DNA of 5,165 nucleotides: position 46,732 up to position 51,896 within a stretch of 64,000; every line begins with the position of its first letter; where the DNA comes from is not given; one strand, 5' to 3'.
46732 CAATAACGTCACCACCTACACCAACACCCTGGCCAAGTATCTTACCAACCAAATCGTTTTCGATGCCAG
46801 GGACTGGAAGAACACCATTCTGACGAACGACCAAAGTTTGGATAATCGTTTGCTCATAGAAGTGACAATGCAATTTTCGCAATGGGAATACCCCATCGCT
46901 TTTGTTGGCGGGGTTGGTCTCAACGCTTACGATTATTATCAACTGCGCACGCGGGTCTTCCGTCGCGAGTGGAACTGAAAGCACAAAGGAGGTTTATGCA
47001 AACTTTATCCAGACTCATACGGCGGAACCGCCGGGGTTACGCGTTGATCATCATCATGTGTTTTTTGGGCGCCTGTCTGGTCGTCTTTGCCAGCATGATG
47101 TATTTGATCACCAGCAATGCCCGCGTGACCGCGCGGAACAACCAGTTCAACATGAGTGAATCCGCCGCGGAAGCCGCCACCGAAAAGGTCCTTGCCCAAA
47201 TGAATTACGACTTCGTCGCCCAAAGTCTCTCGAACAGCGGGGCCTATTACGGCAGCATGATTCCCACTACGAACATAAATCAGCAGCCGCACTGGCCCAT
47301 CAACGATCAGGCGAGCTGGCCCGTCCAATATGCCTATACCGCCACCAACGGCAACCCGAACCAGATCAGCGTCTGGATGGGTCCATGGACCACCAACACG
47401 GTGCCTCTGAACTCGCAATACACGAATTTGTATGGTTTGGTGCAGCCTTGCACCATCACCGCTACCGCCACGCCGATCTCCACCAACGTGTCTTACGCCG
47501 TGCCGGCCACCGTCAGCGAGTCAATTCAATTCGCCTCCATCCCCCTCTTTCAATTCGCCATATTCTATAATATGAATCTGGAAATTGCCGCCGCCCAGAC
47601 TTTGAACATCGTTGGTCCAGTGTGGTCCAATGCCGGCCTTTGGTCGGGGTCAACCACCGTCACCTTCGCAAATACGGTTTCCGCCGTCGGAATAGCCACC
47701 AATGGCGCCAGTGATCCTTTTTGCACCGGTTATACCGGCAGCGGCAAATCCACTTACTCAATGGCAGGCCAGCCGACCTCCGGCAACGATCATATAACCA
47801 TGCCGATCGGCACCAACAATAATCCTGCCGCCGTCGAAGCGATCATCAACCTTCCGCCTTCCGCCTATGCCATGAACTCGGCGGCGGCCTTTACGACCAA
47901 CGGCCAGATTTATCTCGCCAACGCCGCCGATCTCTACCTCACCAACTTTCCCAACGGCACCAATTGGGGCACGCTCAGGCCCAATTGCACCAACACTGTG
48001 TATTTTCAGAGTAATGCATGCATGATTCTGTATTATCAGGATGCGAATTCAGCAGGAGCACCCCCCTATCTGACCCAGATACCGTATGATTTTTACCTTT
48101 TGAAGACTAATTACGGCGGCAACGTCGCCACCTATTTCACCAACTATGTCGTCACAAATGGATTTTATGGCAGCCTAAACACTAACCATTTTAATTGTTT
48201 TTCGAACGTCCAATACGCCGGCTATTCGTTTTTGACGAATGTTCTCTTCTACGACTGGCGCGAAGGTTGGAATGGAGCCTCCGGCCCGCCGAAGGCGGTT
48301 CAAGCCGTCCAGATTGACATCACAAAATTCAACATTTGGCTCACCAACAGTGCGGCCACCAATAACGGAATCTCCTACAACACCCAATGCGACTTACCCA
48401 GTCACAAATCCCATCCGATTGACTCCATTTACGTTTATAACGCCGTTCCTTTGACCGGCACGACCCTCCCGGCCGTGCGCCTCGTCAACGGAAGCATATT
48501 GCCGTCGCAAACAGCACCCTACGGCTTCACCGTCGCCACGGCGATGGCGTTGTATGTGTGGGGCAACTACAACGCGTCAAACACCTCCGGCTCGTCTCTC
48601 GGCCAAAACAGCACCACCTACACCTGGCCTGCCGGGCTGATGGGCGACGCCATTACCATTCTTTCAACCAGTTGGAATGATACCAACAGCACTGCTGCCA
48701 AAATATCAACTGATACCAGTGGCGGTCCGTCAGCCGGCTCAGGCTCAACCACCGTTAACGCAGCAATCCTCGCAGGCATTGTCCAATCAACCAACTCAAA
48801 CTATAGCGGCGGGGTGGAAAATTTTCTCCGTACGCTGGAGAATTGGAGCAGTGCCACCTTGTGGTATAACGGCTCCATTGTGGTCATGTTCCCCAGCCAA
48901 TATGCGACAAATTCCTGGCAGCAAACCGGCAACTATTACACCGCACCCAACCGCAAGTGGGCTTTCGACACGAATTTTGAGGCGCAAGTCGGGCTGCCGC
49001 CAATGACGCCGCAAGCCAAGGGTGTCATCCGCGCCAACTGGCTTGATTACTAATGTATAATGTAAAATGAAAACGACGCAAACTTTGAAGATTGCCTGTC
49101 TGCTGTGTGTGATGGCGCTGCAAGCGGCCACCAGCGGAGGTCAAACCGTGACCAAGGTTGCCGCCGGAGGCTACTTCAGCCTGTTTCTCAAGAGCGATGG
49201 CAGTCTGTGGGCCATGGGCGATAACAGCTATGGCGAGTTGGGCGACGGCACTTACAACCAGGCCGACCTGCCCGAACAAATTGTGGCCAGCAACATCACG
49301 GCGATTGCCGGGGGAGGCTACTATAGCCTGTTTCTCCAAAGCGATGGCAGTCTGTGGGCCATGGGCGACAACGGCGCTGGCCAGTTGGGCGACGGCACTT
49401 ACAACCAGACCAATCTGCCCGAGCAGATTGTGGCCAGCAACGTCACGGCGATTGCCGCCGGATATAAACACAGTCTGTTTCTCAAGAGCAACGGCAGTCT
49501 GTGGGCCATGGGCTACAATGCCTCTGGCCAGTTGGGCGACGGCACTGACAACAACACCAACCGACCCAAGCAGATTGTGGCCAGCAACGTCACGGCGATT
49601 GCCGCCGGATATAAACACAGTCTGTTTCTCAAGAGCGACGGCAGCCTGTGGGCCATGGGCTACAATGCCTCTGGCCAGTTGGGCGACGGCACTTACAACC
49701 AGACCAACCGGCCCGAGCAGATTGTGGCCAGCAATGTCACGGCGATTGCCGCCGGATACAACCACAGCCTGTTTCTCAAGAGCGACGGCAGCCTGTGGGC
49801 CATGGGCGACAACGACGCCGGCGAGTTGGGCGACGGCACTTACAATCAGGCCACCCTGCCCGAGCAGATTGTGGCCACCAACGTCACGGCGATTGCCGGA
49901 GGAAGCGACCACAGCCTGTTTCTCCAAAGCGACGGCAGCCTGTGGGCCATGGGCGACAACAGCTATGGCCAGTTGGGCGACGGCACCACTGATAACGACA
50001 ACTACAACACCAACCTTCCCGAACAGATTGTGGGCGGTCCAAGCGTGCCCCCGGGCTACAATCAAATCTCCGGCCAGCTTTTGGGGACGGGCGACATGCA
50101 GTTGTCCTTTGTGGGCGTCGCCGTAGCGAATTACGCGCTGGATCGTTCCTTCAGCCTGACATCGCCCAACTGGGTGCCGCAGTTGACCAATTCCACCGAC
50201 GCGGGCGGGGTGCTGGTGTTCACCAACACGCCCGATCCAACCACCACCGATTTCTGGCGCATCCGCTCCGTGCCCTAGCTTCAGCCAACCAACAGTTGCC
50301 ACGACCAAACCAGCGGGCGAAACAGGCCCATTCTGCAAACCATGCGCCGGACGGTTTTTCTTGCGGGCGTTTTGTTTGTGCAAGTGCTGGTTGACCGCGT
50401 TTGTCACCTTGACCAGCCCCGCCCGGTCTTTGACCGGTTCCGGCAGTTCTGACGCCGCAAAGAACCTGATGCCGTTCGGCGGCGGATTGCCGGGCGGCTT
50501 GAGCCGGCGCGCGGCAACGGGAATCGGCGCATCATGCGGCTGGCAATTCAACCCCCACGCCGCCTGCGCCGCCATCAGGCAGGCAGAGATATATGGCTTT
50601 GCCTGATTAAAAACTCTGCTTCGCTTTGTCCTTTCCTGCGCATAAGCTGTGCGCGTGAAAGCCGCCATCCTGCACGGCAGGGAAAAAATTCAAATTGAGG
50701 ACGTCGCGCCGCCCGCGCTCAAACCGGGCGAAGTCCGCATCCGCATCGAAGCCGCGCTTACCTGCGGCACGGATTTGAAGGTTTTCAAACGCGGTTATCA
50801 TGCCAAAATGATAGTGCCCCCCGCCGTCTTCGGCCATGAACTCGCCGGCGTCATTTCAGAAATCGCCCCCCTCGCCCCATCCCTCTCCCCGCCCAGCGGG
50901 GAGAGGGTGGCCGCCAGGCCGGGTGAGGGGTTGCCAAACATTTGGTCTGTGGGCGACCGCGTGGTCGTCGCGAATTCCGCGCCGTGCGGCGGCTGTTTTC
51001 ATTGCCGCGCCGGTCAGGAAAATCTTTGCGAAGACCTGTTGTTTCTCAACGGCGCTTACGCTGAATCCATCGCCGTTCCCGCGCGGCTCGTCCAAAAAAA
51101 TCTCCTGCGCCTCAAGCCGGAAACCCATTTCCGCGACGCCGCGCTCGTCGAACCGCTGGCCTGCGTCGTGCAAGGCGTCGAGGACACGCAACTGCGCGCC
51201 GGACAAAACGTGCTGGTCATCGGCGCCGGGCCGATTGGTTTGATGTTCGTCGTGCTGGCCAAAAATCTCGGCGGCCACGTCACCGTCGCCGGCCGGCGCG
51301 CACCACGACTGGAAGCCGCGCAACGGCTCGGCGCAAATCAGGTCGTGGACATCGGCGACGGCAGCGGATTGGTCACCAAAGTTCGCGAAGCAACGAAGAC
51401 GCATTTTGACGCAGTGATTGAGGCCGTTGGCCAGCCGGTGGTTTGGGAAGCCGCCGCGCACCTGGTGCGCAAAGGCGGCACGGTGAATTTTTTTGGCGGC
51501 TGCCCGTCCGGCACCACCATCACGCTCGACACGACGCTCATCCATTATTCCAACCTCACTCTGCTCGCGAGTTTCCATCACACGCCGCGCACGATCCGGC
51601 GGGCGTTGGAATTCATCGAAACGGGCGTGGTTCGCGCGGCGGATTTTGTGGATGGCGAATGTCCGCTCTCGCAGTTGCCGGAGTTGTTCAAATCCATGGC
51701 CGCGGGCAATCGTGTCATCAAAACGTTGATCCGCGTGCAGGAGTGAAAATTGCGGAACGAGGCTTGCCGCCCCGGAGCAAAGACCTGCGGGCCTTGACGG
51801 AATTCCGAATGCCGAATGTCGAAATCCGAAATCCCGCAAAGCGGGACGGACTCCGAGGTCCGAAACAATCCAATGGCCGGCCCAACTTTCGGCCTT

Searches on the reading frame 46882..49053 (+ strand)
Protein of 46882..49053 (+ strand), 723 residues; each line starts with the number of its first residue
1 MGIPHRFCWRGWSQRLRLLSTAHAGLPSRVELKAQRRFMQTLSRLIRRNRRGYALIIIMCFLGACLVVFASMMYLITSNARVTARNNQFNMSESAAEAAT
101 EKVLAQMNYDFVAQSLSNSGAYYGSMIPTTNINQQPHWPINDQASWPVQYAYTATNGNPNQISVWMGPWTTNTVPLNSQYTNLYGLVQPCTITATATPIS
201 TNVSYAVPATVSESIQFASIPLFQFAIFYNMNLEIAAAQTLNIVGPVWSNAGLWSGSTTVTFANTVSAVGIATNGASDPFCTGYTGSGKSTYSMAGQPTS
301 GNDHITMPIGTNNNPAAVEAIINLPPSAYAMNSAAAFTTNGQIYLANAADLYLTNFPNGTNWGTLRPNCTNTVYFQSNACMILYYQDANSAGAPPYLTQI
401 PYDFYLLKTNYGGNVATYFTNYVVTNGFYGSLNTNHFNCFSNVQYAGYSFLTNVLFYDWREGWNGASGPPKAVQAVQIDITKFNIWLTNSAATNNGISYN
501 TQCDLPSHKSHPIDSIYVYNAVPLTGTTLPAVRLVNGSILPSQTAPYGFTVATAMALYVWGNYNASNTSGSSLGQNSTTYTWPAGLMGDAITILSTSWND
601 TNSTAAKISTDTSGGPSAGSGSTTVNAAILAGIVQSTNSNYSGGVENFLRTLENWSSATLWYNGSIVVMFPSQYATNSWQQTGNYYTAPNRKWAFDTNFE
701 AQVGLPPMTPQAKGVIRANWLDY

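Call 93: search_protein_families(library=ncbifam, max_evalue=0.00001, proteins=[window:46882-49053:+])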
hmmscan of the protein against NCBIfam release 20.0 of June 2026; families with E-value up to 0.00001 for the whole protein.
window:46882-49053:+ (723 aa): 1 family
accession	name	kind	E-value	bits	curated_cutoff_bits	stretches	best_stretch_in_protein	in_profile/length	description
NF038301.1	EPS_HpsA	equivalog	1.7e-10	39.3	400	1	621-697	1335-1414/1503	hormogonium polysaccharide biosynthesis protein HpsA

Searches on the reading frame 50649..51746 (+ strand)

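Call 93: search_protein_families(library=ncbifam, max_evalue=0.00001, proteins=[window:50649-51746:+])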
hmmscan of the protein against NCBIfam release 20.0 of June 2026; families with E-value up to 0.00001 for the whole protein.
window:50649-51746:+ (365 aa): 21 families
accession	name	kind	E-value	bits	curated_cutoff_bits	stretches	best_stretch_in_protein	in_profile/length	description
TIGR00692.1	tdh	equivalog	7.7e-39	133.7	458.35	1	10-354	7-332/340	L-threonine 3-dehydrogenase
NF003808.0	PRK05396.1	equivalog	1.9e-37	128.9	380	1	12-299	11-279/341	L-threonine 3-dehydrogenase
NF041097.1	keto_inos_dh_IolM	equivalog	5.4e-37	127.4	450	1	11-353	37-380/389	scyllo-inosose 3-dehydrogenase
NF010344.0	PRK13771.1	subfamily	2.9e-30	105.4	349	1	4-362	2-332/334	putative alcohol dehydrogenase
NF007489.0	PRK10083.1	equivalog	4.6e-28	98.2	376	1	7-334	5-307/339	Zn-dependent oxidoreductase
NF041172.1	AcrlCoa_red_Thmprot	equivalog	2.3e-27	95.8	500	1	4-362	2-333/334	acryloyl-CoA reductase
NF007375.0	PRK09880.1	equivalog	2.6e-27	95.5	469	1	3-358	5-338/344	L-idonate 5-dehydrogenase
TIGR03366.1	HpnZ_proposed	hypoth_equivalog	7.7e-26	91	328.1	1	22-327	1-297/315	putative phosphonate catabolism associated alcohol dehydrogenase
NF006940.0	PRK09422.1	equivalog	4.7e-23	81.7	344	1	4-355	2-327/338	alcohol dehydrogenase AdhP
NF007642.0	PRK10309.1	equivalog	1e-21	77.6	550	1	4-272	2-249/347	galactitol-1-phosphate 5-dehydrogenase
NF047908.1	AldhRedAhr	equivalog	3.6e-20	72.1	470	1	10-354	12-326/335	NADPH-dependent aldehyde reductase Ahr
TIGR03451.1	mycoS_dep_FDH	equivalog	4.5e-19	68.5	512.9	1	11-354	11-350/358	S-(hydroxymethyl)mycothiol dehydrogenase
TIGR03989.1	Rxyl_3153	subfamily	9.2e-19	67.9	440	1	149-361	149-368/370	NDMA-dependent alcohol dehydrogenase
TIGR02824.1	quinone_pig3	subfamily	8.3e-18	64.5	296.8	1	131-298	88-252/325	putative NAD(P)H quinone oxidoreductase, PIG3 family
TIGR03201.1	dearomat_had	equivalog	1.1e-16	60.8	338.65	1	100-352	75-338/349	6-hydroxycyclohex-1-ene-1-carbonyl-CoA dehydrogenase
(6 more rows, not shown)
